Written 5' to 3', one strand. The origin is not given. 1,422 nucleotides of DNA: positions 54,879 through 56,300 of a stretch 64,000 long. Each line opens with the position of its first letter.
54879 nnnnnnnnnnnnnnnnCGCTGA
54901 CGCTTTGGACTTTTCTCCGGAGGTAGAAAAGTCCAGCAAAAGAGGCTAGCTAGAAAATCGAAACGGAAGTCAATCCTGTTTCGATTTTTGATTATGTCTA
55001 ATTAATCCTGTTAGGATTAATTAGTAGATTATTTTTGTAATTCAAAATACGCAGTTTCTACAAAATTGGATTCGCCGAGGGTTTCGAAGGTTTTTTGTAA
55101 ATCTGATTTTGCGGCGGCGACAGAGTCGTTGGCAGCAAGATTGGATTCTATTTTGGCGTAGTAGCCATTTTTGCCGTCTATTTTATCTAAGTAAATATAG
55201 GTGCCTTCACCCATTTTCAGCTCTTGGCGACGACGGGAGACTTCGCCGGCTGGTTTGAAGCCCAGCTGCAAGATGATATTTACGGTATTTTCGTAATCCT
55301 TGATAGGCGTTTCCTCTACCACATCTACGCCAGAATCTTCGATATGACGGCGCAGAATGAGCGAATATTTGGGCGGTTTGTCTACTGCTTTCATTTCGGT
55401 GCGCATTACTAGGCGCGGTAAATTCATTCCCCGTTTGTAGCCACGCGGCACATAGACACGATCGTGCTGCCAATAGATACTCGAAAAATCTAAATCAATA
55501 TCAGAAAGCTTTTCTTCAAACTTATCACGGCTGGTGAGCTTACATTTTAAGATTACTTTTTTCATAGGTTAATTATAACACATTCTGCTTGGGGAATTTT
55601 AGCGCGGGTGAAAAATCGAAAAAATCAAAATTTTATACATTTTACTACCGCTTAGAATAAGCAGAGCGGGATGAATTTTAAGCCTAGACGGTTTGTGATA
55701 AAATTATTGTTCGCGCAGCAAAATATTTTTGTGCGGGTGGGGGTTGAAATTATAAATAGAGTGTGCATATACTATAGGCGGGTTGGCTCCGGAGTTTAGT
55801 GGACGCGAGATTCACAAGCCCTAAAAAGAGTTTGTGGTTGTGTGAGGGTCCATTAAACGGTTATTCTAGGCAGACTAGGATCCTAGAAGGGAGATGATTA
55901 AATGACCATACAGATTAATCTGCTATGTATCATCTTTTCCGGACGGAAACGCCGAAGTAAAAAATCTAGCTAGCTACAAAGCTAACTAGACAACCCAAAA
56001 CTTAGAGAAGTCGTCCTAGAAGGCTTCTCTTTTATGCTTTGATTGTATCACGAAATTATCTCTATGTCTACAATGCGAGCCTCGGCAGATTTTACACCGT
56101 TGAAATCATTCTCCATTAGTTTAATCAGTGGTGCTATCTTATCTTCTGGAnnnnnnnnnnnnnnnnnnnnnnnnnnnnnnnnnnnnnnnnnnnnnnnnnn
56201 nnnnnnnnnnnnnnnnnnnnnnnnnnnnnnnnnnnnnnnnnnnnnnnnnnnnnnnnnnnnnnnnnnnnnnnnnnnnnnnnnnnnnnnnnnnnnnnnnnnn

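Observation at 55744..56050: Type I toxin-antitoxin-like module A (between CYTH gene and recJ)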

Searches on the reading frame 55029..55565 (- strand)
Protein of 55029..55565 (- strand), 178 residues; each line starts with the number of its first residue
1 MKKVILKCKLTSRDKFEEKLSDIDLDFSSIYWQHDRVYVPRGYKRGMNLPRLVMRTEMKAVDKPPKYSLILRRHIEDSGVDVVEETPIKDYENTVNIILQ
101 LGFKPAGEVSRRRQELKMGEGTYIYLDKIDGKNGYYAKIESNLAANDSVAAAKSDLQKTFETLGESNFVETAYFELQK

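Call 23: find_encoding_contigs(protein=window:55029-55565:-, flank=3000, max_places=10)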
Protein window:55029-55565:- (178 aa): 19 contigs read that carry it; 10 places shown.
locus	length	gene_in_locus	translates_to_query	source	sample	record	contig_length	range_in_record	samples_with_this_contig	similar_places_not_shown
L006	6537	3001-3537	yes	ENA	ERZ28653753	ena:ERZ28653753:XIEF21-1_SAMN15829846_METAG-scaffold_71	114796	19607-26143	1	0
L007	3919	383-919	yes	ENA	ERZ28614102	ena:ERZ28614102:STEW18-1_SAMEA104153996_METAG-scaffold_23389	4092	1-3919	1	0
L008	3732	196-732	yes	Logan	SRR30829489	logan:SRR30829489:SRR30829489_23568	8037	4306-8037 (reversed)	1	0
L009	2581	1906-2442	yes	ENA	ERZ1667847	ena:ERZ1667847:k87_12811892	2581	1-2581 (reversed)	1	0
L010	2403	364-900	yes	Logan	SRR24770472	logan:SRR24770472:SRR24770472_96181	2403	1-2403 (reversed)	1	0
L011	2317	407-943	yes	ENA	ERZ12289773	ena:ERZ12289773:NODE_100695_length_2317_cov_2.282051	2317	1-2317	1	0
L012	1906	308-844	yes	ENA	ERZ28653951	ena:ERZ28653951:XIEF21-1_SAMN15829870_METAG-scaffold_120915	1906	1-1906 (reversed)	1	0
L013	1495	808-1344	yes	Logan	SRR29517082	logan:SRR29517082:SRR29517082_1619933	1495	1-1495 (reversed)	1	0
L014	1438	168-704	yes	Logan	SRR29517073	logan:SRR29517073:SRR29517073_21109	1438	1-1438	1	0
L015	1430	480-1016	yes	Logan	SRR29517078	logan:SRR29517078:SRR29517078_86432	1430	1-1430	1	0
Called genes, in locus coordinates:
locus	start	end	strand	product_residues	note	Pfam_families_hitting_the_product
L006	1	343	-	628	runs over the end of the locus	PF17764:PriA_3primeBD, PF00270:DEAD, PF04851:ResIII, PF13604:AAA_30 (faint), PF18319:Zn_ribbon_PriA, PF00271:Helicase_C (weak), PF18074:PriA_C (weak)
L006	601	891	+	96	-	-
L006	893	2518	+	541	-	PF01368:DHH, PF02272:DHHA1, PF17768:RecJ_OB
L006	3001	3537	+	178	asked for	-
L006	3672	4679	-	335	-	PF16162:KwaB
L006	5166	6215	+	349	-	PF01795:Methyltransf_5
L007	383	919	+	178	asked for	-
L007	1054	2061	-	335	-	PF16162:KwaB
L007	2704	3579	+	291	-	PF01795:Methyltransf_5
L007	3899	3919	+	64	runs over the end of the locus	?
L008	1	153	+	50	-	?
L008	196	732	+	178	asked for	-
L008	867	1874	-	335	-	PF16162:KwaB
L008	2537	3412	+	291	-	PF01795:Methyltransf_5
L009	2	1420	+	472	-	?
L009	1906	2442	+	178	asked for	-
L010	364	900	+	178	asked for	-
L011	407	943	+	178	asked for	-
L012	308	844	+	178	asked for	-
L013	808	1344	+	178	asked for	-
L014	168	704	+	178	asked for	-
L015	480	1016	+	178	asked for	-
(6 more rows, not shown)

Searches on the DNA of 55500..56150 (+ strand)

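Call 4: search_rna_families(source=window, start=55500, end=56150, threshold=evalue, max_evalue=10, show_alignments=5)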
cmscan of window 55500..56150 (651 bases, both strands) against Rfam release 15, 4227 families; matches with E-value up to 10: 2.
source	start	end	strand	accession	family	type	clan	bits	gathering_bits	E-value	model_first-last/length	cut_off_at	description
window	55501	55550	-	RF02285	TtnuCD8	Gene; snRNA; snoRNA; CD-box;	-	17.4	70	7.2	1-59/59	no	Tetrahymena snoRNA TtnuCD8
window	55553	55628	-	RF02266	XIST_intron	Gene; lncRNA;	-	15.8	70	8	1-68/68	no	XIST 3' intron conserved motif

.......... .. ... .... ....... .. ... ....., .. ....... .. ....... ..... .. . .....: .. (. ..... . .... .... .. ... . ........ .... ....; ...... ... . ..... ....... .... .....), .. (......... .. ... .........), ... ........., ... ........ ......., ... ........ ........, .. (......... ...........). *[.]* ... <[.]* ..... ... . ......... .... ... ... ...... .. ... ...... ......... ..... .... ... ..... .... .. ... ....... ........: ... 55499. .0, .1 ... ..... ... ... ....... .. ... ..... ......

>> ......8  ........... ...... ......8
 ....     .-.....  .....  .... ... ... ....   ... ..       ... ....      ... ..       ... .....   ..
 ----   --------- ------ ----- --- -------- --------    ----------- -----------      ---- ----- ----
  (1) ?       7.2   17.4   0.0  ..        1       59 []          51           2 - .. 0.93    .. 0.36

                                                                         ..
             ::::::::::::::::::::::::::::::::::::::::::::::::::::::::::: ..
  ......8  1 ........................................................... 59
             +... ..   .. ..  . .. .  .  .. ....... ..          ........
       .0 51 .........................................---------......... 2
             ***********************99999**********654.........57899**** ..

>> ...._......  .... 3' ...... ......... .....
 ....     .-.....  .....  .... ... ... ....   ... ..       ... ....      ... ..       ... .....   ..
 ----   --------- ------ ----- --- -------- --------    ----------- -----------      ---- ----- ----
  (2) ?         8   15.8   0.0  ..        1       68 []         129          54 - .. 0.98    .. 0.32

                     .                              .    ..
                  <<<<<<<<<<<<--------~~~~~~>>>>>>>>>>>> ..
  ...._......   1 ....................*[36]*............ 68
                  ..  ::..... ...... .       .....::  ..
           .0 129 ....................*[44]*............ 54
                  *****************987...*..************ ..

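Call 64: build_rna_model(alignment_id=A2, structure=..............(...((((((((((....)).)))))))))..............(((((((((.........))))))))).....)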
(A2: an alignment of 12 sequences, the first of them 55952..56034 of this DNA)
Model R1 built from alignment A2 (12 sequences, 90 columns); structure: as given.
model positions 79; base pairs 20; branch points 1; effective number of sequences 2.83; information 0.716 bits per position. Calibrated on 0.2 Mb of random sequence (short: E-values are rough).
structure used (alignment columns):
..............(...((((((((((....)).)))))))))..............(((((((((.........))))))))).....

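Call 65: search_with_rna_model(model_id=R1, sources=[window, L001, L002, L003, L004, L005, L016, L017, L019, L021, L023, L024, L025, L026, L027], max_evalue=1, make_alignment=true)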
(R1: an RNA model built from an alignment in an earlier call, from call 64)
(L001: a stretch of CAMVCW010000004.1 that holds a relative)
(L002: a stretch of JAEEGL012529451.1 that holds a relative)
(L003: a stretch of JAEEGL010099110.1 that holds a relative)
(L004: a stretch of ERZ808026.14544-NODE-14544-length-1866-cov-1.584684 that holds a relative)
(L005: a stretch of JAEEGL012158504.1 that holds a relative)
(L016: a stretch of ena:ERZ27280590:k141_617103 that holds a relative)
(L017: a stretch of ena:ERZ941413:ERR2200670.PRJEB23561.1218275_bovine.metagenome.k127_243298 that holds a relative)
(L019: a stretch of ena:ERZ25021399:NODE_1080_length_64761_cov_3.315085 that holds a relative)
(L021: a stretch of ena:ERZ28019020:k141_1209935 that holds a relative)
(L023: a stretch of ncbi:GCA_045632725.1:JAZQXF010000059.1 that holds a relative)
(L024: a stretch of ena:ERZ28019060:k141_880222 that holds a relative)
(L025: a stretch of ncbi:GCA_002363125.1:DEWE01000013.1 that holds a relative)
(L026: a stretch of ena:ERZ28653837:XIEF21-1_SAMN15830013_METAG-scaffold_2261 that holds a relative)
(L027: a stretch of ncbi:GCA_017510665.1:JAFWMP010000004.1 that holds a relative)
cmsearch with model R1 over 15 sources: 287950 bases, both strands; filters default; matches with E-value up to 1: 20.
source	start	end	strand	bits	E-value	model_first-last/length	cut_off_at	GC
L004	383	460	-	91.3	2.1e-19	1-79/79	no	0.36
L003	1035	1112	-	88.5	9.6e-19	1-79/79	no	0.38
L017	7751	7832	+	87.5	1.7e-18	1-79/79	no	0.37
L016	7748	7829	+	87.4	1.8e-18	1-79/79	no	0.38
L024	7721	7802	+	87.4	1.8e-18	1-79/79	no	0.38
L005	4196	4274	+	87.4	1.8e-18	1-79/79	no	0.38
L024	11953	12030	-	86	4e-18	1-79/79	no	0.37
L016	11980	12058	-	84.6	8.8e-18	1-79/79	no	0.35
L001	6271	6349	-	84.5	8.9e-18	1-79/79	no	0.35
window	55952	56033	+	84.4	1e-17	1-79/79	no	0.39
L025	7924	8001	+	81.6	4.6e-17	1-79/79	no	0.37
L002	4777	4852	+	76.4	8.7e-16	1-79/79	no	0.34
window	60175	60249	-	63.1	1.4e-12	1-79/79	no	0.41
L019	11987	12065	-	36.8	3.7e-06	1-79/79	no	0.38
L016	6747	6838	-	21.3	0.021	1-79/79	no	0.28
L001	6208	6303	+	18.8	0.085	1-79/79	no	0.34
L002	4343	4399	-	16.2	0.36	1-79/79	no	0.4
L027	9133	9207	-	15.9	0.43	1-79/79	no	0.41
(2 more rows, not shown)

Alignment A3: 20 matches aligned to the model, 144 columns, each read 5' to 3' on its own strand. Consensus structure (alignment columns), stored with it:
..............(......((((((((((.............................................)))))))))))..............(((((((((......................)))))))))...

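Call 69: search_dna_similar(query=window:55740-56060:+, collection=phages, mode=distant, max_evalue=0.001)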
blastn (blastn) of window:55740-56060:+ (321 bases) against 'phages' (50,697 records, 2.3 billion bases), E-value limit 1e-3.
No match.

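Call 70: search_dna_similar(query=window:55740-56060:+, collection=plasmids, mode=distant, max_evalue=0.001)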
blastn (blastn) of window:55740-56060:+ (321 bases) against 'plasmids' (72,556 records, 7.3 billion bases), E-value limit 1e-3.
No match.
